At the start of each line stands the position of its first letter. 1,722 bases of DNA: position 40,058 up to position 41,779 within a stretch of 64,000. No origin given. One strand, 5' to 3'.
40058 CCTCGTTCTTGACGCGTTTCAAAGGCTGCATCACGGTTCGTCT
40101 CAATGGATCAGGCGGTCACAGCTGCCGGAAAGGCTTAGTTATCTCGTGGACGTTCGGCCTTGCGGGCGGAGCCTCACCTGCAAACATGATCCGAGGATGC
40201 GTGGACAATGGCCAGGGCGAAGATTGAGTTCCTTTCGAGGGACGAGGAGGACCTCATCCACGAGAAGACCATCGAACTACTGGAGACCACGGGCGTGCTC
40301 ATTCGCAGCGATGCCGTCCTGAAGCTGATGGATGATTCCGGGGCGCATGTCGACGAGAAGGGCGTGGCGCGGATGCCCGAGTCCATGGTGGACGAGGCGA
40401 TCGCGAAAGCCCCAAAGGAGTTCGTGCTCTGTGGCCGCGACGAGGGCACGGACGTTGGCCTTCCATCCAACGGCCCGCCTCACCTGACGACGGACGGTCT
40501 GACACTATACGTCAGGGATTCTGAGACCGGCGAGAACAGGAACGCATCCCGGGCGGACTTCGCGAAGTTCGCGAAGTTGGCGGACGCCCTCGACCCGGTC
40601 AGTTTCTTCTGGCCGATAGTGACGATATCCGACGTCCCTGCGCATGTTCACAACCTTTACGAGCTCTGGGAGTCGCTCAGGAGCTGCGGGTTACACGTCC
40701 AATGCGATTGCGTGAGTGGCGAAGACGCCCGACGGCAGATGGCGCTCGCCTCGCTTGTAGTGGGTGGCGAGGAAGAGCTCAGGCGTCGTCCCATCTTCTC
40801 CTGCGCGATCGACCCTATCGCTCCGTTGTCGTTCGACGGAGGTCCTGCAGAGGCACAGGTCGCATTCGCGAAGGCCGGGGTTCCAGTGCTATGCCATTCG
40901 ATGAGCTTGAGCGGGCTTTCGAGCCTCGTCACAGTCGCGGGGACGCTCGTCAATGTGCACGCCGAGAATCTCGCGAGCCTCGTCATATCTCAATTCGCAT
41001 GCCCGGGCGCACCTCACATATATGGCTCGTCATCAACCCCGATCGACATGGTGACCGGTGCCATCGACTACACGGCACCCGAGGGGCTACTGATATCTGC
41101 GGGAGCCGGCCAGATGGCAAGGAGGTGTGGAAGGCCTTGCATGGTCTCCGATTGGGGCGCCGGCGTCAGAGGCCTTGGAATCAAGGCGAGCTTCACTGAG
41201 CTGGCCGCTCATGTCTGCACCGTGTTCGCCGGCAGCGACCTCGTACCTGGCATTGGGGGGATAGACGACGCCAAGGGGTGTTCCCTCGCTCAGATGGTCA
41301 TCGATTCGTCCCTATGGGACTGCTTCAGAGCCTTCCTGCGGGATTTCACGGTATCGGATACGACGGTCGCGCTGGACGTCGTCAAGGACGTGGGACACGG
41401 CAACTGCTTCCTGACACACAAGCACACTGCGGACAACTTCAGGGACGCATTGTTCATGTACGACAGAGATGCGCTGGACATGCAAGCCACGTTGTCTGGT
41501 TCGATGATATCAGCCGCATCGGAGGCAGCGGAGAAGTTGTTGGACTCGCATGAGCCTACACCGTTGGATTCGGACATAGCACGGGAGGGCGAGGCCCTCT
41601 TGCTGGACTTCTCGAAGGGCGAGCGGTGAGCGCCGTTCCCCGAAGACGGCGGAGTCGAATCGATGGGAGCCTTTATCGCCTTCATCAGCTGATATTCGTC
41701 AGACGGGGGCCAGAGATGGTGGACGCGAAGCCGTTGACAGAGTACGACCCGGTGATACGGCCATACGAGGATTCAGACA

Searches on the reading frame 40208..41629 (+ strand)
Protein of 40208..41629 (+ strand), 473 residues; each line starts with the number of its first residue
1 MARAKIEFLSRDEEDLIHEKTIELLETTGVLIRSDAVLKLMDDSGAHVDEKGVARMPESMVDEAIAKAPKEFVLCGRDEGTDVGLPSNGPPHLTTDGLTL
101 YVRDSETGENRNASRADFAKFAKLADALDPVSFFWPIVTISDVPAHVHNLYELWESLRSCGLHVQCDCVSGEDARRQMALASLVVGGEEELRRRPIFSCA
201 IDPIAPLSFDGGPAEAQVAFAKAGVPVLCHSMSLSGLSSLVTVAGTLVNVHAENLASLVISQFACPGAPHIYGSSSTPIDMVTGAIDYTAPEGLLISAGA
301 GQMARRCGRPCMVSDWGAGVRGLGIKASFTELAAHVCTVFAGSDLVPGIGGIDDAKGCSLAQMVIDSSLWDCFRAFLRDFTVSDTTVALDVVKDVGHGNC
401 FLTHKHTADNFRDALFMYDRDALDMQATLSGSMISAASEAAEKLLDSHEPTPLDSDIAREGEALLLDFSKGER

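Call 15: search_protein_families(library=pfam, proteins=[window:40208-41629:+], max_evalue=0.001)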
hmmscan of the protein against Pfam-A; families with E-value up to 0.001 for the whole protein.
window:40208-41629:+ (473 aa): 1 family
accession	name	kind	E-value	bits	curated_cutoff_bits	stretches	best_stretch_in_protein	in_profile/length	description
PF06253.16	MTTB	-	1.1e-65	222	25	1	5-460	30-487/500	Trimethylamine methyltransferase (MTTB)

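Call 48: search_protein_families(library=ncbifam, proteins=[window:40208-41629:+], max_evalue=0.01)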
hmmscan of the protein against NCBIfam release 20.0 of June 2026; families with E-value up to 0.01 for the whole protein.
window:40208-41629:+ (473 aa): 1 family
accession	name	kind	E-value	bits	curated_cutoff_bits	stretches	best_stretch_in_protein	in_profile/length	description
TIGR02369.2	trimeth_pyl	equivalog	6.7e-104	348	525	1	5-461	2-461/469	[trimethylamine--corrinoid protein] Co-methyltransferase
